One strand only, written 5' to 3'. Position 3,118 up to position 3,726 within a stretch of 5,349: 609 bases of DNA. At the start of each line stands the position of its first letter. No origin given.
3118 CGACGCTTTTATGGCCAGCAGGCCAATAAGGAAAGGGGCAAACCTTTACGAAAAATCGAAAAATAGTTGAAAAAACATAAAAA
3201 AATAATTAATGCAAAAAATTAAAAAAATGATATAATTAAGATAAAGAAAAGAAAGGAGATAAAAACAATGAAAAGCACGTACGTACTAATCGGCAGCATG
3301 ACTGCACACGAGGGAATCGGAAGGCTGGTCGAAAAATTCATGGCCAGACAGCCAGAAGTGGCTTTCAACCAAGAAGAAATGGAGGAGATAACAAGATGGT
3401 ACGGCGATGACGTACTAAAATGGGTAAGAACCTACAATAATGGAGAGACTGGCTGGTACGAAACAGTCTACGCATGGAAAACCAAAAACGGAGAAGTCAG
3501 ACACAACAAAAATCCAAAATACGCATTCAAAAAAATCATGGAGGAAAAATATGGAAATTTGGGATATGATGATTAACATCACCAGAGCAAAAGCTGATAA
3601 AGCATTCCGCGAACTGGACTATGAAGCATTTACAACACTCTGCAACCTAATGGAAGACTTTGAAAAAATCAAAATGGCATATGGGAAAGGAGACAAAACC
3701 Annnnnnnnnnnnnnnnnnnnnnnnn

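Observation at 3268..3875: Accessory module of three small overlapping ORFs, translationally coupled, downstream of the promoter-like region: candidate host-takeover, anti-defence or lysis functions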

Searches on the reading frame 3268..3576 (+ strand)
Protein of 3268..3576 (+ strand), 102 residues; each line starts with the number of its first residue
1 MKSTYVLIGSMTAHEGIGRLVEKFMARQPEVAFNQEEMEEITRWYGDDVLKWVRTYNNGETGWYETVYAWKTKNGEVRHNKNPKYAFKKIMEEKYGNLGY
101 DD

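Call 3: search_protein_families(library=phrogs, proteins=[window:3268-3576:+], max_evalue=1)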
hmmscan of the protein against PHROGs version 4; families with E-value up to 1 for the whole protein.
window:3268-3576:+ (102 aa): 0 families

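Call 4: search_protein_families(library=pfam, proteins=[window:3268-3576:+], max_evalue=1)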
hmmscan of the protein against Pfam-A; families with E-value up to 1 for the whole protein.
window:3268-3576:+ (102 aa): 0 families

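Call 12: find_homologous_proteins(query=window:3268-3573:+, max_evalue=0.01)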
Query window:3268-3573:+ (102 aa): 21 proteins with E <= 0.01 among 26 candidates.
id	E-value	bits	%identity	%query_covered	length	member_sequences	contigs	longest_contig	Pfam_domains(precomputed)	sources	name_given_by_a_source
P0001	9.4e-61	220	95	100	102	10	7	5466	-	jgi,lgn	jgi:hypothetical protein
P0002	2.9e-56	206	88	100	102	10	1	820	-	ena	-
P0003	2.0e-55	203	87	100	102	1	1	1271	-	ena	-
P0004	9.1e-55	201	89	100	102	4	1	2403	-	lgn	-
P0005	1.6e-53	197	86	100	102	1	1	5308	-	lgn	-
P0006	4.9e-53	196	85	100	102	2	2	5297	-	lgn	-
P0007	1.7e-51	191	84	100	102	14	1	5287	-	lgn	-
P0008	2.6e-47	177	76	100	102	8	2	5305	-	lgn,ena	-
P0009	2.9e-47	177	79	100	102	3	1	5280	-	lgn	-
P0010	3.7e-47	177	80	100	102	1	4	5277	-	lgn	-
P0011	2.9e-46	174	75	100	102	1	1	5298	-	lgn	-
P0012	1.5e-45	172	74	100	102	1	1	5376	-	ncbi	-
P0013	4.1e-45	170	77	100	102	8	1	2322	-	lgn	-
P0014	5.2e-45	170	75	100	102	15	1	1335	-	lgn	-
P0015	2.2e-44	168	73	100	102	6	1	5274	-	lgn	-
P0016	3.4e-44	167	71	100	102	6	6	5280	-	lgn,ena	-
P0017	3.7e-43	164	73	100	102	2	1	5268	-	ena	-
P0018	2.7e-42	161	71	100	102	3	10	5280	-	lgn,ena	-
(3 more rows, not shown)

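Call 28: search_protein_representatives(alignment_id=A2)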
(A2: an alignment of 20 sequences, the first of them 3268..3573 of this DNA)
Query: 20 sequences, 102 profile positions. Proteins with E-value up to 0.001 (for the whole library): 9; up to 1e-10: 5; up to 1e-30: 2. The best 9 are listed.
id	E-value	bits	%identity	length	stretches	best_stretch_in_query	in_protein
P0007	1.8e-55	201.3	-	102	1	1-102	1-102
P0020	2.4e-31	123.8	-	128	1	33-102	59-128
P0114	1.2e-28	115.1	-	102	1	1-102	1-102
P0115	4.9e-26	106.7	-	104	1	1-102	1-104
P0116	1.6e-16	76.2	-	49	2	1-40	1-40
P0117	2.1e-06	43.7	-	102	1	3-76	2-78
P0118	2.4e-05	40.3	-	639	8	29-63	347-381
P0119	4.3e-04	36.3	-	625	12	15-49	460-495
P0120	9.8e-04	35.1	-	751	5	67-97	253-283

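Call 31: predict_structure(alignment_id=A2)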
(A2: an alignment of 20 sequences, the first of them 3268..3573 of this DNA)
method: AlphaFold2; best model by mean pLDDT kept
length: 102 residues; sequences in the alignment: 20
mean_pLDDT: 55.5   pTM: 0.45
mean pLDDT of the five models: 55.5, 46.1, 45.9, 45.2, 42.2
residues with pLDDT >= 90: 0; 70-90: 27; 50-70: 33; < 50: 42
segments of 3 or more residues with pLDDT < 50: 1-32, 59-61, 99-102
pLDDT, mean of each block of 10 residues (from residue 1): 39 40 38 53 53 51 63 81 75 65 36
secondary structure, 60 per line:
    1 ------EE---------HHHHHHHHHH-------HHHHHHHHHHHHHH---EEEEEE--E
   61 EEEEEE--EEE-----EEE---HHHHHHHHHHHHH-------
elements in order: H18-27 H35-48 E52-57 E60-66 E69-71 E77-79 H83-95

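Call 40: search_solved_structures(query=A3, max_evalue=10, show_alignments=2)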
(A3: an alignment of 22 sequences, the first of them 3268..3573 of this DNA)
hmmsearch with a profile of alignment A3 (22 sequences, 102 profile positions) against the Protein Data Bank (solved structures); distinct sequences matched with E-value up to 10: 2.
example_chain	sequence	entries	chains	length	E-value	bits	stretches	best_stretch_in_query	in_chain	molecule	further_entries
9fia_Bk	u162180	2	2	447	2.9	11.4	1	12-82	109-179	Mitochondrial ribosomal protein, mS26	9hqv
5oql_d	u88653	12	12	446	4.2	10.9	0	54-93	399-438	Sof1 | DDB1- and CUL4-associated factor 13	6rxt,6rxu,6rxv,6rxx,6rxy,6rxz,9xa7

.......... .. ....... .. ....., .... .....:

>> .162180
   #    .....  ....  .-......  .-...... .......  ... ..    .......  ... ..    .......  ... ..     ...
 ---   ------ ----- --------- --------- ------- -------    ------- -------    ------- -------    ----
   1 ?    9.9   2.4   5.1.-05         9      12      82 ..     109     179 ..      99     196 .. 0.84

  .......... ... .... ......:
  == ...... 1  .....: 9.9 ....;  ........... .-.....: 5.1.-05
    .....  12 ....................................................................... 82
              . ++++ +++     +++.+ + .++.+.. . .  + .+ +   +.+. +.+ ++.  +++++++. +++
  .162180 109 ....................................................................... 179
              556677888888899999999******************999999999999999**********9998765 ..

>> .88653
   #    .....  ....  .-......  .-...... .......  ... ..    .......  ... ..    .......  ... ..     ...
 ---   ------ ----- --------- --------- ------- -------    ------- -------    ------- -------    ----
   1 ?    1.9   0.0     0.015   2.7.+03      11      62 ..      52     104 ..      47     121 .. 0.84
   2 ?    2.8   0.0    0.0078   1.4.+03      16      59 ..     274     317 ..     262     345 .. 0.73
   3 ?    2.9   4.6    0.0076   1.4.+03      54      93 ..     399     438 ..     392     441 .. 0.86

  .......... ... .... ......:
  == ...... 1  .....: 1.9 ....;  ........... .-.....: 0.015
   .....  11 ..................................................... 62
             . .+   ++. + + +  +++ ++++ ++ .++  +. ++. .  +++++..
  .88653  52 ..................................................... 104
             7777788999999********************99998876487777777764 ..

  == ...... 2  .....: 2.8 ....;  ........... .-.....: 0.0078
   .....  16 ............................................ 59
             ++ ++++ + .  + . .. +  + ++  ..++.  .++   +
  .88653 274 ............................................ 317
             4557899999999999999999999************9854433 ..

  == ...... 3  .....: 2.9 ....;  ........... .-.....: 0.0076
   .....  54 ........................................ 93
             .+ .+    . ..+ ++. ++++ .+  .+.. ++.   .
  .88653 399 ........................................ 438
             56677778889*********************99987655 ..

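Call 52: search_protein_families(library=ncbifam, proteins=[window:3268-3573:+], max_evalue=1)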
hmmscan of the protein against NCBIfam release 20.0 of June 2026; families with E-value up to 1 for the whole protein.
window:3268-3573:+ (102 aa): 0 families

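Call 53: search_protein_families(library=padloc, proteins=[window:3268-3573:+], max_evalue=1)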
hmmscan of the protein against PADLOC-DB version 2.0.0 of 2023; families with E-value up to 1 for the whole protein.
window:3268-3573:+ (102 aa): 0 families

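Call 76: search_dna_similar(query=window:3268-3573:+, collection=phages, mode=protein, max_evalue=1, max_rows=25)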
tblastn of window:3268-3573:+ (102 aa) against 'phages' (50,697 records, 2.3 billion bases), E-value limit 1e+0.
Records with a match: 12; places in all: 12; records where one place covers at least 80% of the query: 8.
Best place of each record, by identity: 80-90% 1; <60% 11.
By first word of the organism name: Dulem 6; Caulobacter 4; Gokushovirus 1; Salmonella 1.
By host as written in the record: Varecia variegata 2; Caulobacter vibrioides 2; Caulobacter crescentus 2; fox 1; Eulemur fulvus collaris 1; Lemur catta 1; Varecia rubra 1; Eulemur coronatus 1; and 1 more.
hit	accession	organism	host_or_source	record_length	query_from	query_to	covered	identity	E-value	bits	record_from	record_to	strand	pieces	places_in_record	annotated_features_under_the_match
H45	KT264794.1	Gokushovirus WZ-2015a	fox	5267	1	102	100%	85.3%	1e-53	184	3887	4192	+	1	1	none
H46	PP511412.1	Dulem virus 184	Eulemur fulvus collaris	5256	1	102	100%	47.1%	2e-21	92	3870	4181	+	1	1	hypothetical protein (x2)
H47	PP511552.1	Dulem virus 184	Varecia variegata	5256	1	102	100%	47.1%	2e-21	92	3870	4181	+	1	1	hypothetical protein (x2)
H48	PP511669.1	Dulem virus 184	Varecia variegata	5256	1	102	100%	47.1%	2e-21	92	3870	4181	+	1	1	hypothetical protein (x2)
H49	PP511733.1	Dulem virus 184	Lemur catta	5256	1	102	100%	47.1%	2e-21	92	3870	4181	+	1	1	hypothetical protein (x2)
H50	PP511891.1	Dulem virus 183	Varecia rubra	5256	1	102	100%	47.1%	2e-21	92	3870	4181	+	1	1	hypothetical protein (x2)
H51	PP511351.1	Dulem virus 182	Eulemur coronatus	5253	1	102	100%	46.2%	1e-21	93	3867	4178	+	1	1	hypothetical protein (x2)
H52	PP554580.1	Salmonella phage PMBT35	Salmonella enterica subsp. enterica ...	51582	1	88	86%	29.7%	1e-1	36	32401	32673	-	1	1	hypothetical protein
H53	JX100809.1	Caulobacter phage CcrSwift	Caulobacter vibrioides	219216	11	50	39%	42.5%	5e-1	34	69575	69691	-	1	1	putative tail protein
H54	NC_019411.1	Caulobacter phage CcrSwift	Caulobacter vibrioides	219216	11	50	39%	42.5%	5e-1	34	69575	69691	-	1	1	tail protein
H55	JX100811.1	Caulobacter virus Karma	Caulobacter crescentus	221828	11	50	39%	42.5%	5e-1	34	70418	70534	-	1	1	putative tail protein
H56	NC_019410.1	Caulobacter virus Karma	Caulobacter crescentus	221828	11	50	39%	42.5%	5e-1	34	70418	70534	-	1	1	tail protein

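Call 77: get_annotated_region(hit=H52, flank=2500)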
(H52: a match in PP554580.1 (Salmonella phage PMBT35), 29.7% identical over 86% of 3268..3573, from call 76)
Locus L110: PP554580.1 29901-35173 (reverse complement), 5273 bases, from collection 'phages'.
description: Salmonella phage PMBT35, complete genome.
organism: Salmonella phage PMBT35 (NCBI taxid 3137287)
taxonomy: Viruses
host: Salmonella enterica subsp. enterica serovar Napoli L2-220; source: sewage; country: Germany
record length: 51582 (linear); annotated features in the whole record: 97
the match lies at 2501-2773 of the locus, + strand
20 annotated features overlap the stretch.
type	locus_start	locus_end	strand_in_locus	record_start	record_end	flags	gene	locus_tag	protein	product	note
CDS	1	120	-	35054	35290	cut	-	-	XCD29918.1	hypothetical protein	-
CDS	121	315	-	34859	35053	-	-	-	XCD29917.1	hypothetical protein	-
CDS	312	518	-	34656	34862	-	-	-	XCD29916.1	hypothetical protein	-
CDS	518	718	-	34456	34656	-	-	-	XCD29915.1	hypothetical protein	-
CDS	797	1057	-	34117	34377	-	-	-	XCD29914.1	hypothetical protein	-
CDS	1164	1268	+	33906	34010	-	-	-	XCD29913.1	hypothetical protein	-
CDS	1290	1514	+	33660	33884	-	-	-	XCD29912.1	hypothetical protein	-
CDS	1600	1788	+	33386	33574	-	-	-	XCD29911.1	hypothetical protein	-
CDS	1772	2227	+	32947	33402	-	-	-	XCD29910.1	hypothetical protein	-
CDS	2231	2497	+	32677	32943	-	-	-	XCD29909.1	hypothetical protein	-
CDS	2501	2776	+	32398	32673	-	-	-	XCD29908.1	hypothetical protein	-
CDS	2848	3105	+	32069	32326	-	-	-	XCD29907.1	hypothetical protein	-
CDS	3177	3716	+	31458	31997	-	-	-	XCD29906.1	polynucleotide kinase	-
CDS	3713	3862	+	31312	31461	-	-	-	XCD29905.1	hypothetical protein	-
CDS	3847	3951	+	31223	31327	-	-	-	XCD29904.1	hypothetical protein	-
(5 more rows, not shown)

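Call 79: search_protein_families(library=phrogs, proteins=[L110:2501-2773:+], max_evalue=0.1)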
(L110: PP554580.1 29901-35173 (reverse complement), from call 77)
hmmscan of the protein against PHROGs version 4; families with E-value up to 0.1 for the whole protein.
L110:2501-2773:+ (91 aa): 5 families
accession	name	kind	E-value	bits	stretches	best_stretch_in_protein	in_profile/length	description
phrog_6360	-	unknown function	8.2e-12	46.4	1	10-87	4-79/122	-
phrog_902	-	unknown function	0.0017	19.7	1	4-74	5-71/118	-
phrog_8372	-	unknown function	0.0058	17.5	1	13-58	8-46/58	-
phrog_3641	-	unknown function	0.011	17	1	6-35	6-33/69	-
phrog_1119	-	moron, auxiliary metabolic gene and host takeover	0.029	15.8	1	11-30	5-23/78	Cor superinfection exclusion protein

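Call 95: fold_search(model_id=the predicted structure, library=viral)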
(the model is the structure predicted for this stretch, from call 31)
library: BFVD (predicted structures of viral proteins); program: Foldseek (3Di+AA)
matches with E <= 10: 163; with E <= 0.001: 0
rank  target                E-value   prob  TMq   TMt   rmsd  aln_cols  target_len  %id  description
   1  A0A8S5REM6            3.1e-01  0.10  0.22  0.21  12.9        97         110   14  Uncharacterized protein [virus sp. ctkyY8]
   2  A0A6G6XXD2            5.3e-01  0.06  0.20  0.20  14.7       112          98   14  (no name in the UniProt tables at hand)
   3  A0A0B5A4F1            1.0e+00  0.07  0.26  0.22  11.8        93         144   11  Tail protein [Achromobacter phage 83-24]
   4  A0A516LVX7            1.0e+00  0.05  0.22  0.17  13.9       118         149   13  (no name in the UniProt tables at hand)
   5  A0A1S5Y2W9            1.2e+00  0.04  0.19  0.15  14.8       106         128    9  Uncharacterized protein [uncultured archaeal virus]
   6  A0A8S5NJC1            1.3e+00  0.06  0.29  0.12  17.0       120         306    7  Uncharacterized protein [Siphoviridae sp. cttFh17]
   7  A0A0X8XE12            1.4e+00  0.12  0.31  0.37   5.7        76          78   12  (no name in the UniProt tables at hand)
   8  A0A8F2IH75            1.9e+00  0.06  0.24  0.21  12.1        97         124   13  (no name in the UniProt tables at hand)
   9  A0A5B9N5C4            1.9e+00  0.03  0.19  0.18  14.7        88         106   10  Uncharacterized protein [Proteus phage Saba]
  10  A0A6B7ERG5            2.1e+00  0.03  0.20  0.08  15.2        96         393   17  (no name in the UniProt tables at hand)
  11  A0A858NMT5            2.2e+00  0.02  0.20  0.08  14.7       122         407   11  (no name in the UniProt tables at hand)
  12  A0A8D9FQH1            2.5e+00  0.03  0.19  0.15  13.4        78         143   20  Thioredoxin [uncultured marine phage]
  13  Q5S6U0                2.7e+00  0.09  0.22  0.18   8.6        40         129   18  DNA polymerase (Fragment) [Phage PhiI]
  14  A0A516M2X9            2.7e+00  0.06  0.19  0.26   6.1        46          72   11  (no name in the UniProt tables at hand)
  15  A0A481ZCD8            2.7e+00  0.04  0.17  0.20   3.1        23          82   30  MORN repeat protein [Pithovirus LCPAC304]
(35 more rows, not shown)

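Call 98: search_protein_families(library=pfam, alignment_id=A3, max_evalue=1)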
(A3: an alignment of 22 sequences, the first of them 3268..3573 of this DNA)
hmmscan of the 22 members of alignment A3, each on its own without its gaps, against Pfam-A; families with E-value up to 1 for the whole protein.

A. member 1, window:3268-3573:+ (102 aa): 0 families

B. families by the number of members that match (of 22 scanned): 19 families
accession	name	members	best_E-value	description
PF13511.11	DUF4124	6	0.0009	Domain of unknown function (DUF4124)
PF14117.11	DUF4287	3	0.018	Domain of unknown function (DUF4287)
PF20195.4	DUF6558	2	0.018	Phage tail protein N-terminal domain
PF00436.31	SSB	2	0.018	Single-strand binding protein family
PF13024.11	DUF3884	1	0.038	Protein of unknown function (DUF3884)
PF22530.2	Terminase-T7_RNaseH-like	1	0.079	Terminase Bacteriophage T7, Ribonuclease H-like domain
PF23755.1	Ig-like_IP5PC_F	1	0.095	IP5P C-F Ig-like domain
PF02489.21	Herpes_glycop_H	1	0.1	Herpesvirus glycoprotein H main domain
PF21871.1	Gp6_C-III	1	0.11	Baseplate structural protein gp6, C-terminal domain III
PF00157.23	Pou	1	0.11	Pou domain - N-terminal to homeobox domain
PF06409.17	NPIP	1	0.13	Nuclear pore complex interacting protein (NPIP)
PF04191.18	PEMT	1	0.14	Phospholipid methyltransferase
PF02751.19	TFIIA_gamma_C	1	0.16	Transcription initiation factor IIA, gamma subunit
PF20815.3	GIY_YIG_2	1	0.18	GIY-YIG catalytic domain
PF01352.32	KRAB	1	0.22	KRAB box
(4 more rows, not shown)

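Call 99: search_protein_families(library=phrogs, alignment_id=A3, max_evalue=1)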
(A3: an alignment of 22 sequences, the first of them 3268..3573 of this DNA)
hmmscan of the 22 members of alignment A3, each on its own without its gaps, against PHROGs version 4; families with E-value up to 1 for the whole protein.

A. member 1, window:3268-3573:+ (102 aa): 0 families

B. families by the number of members that match (of 22 scanned): 29 families (the first 25 are shown)
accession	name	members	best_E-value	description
phrog_7056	-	3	0.012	-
phrog_9384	-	3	0.12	-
phrog_3240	-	2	0.013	-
phrog_26646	-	2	0.094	-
phrog_2851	-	1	0.0029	-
phrog_4569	-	1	0.0063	-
phrog_17675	-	1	0.012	-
phrog_38002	-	1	0.012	-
phrog_1842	-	1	0.015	tail tube protein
phrog_29281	-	1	0.025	-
phrog_5509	-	1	0.056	neck protein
phrog_12326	-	1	0.066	-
phrog_8326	-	1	0.074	-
phrog_23334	-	1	0.081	-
phrog_37312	-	1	0.085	-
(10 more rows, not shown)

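Call 100: search_protein_families(library=pfam, proteins=[P0008, P0011, P0012, P0016, P0018, P0017, P0014, P0114, P0115], max_evalue=0.1)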
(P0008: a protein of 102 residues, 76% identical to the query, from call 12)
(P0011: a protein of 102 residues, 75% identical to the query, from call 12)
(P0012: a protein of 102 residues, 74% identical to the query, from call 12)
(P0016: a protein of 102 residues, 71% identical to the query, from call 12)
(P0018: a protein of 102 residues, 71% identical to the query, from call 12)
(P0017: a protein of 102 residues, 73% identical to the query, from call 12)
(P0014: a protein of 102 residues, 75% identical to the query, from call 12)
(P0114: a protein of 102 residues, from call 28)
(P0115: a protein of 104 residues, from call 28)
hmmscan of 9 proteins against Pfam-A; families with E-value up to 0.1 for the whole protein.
P0008 (102 aa): 0 families

P0011 (102 aa): 0 families

P0012 (102 aa): 0 families

P0016 (102 aa): 1 family
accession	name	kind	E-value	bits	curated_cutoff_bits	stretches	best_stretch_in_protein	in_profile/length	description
PF14117.11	DUF4287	-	0.018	15.5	27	1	38-70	6-39/60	Domain of unknown function (DUF4287)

P0018 (102 aa): 0 families

P0017 (102 aa): 1 family
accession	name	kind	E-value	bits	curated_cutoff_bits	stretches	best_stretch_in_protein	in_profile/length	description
PF14117.11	DUF4287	-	0.035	14.6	27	1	38-70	6-39/60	Domain of unknown function (DUF4287)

P0014 (102 aa): 0 families

P0114 (102 aa): 0 families

P0115 (104 aa): 0 families
